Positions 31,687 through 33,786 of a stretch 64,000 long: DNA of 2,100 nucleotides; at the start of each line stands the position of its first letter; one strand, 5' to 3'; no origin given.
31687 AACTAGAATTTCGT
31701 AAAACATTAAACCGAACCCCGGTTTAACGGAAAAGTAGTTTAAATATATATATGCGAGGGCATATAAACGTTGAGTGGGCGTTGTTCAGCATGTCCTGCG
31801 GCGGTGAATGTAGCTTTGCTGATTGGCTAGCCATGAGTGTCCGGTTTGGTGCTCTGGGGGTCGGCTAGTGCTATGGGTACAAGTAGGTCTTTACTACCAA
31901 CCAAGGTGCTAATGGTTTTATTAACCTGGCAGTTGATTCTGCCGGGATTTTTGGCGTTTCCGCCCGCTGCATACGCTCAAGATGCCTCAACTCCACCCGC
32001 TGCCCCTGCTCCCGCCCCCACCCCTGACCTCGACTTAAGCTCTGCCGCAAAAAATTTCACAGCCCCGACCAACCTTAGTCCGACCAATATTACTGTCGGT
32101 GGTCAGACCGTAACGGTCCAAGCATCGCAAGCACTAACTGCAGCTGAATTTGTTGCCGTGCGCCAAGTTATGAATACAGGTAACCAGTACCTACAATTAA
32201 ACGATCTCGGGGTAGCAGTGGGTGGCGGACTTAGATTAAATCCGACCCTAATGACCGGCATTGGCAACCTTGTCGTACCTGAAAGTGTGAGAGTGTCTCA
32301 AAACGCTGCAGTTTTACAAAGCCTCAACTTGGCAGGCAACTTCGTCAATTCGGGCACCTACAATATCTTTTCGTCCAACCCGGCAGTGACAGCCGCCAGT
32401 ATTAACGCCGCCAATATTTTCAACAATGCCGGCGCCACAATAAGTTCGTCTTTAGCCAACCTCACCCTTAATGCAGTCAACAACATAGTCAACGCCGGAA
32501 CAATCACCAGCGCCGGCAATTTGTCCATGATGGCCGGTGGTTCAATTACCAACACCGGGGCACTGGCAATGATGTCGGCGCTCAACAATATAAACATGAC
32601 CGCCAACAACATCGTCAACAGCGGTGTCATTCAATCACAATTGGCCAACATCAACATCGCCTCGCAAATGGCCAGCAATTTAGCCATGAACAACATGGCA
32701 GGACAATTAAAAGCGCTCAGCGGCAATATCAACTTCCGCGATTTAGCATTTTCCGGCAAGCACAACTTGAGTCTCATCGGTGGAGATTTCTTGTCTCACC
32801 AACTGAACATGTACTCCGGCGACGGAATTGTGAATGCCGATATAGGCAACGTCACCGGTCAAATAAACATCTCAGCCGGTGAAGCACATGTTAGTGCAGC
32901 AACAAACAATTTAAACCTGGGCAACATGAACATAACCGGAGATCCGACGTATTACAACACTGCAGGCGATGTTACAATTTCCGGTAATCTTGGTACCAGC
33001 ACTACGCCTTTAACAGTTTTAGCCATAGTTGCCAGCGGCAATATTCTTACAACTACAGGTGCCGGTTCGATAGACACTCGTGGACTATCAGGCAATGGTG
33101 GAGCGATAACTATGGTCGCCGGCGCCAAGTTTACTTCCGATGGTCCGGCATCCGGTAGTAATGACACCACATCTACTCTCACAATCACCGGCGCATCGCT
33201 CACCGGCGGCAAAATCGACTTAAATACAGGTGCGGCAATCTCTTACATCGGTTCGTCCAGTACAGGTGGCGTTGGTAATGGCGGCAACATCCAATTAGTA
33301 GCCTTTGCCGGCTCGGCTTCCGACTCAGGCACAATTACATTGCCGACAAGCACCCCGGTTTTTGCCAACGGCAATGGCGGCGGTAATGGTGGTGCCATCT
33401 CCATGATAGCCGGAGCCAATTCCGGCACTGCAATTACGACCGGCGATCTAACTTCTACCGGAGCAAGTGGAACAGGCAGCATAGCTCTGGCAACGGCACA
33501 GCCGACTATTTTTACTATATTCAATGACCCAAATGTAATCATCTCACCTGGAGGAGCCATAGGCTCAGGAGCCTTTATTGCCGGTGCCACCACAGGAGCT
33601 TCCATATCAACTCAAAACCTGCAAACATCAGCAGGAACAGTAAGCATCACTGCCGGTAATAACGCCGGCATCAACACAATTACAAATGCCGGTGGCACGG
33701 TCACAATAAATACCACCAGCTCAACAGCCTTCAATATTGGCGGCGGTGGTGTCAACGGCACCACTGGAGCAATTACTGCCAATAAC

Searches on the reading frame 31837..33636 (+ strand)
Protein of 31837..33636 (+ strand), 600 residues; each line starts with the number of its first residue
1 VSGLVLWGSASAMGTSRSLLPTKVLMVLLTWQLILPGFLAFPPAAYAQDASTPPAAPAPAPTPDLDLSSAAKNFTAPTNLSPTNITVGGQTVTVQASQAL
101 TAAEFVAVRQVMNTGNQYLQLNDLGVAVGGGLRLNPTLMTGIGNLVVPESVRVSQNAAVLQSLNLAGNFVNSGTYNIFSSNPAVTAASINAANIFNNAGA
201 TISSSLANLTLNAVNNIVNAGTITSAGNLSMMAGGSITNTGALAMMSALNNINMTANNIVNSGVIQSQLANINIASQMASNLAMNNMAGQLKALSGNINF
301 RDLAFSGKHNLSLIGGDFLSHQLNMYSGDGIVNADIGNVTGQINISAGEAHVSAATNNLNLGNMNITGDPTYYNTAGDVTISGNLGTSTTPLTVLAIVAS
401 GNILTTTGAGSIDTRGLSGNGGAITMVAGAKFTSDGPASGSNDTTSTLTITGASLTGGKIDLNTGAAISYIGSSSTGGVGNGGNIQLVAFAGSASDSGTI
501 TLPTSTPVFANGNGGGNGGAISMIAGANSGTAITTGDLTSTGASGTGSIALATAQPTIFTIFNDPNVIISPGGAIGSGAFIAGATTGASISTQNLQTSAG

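Call 10: search_protein_families(library=pfam, max_evalue=1, proteins=[window:31837-33636:+])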
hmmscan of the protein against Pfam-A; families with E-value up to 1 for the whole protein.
window:31837-33636:+ (600 aa): 1 family
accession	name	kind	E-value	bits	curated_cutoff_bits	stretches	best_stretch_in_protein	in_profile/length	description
PF11183.13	PmrD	-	0.23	11.9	21.2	0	517-540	24-47/82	Polymyxin resistance protein PmrD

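Call 11: search_protein_families(library=ncbifam, max_evalue=1, proteins=[window:31837-33636:+])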
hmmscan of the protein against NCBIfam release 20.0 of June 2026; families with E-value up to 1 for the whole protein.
window:31837-33636:+ (600 aa): 1 family
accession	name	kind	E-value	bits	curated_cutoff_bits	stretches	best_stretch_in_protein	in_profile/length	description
NF011994.0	PRK15450.1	equivalog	0.071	13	96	1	517-540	24-47/85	signal transduction protein PmrD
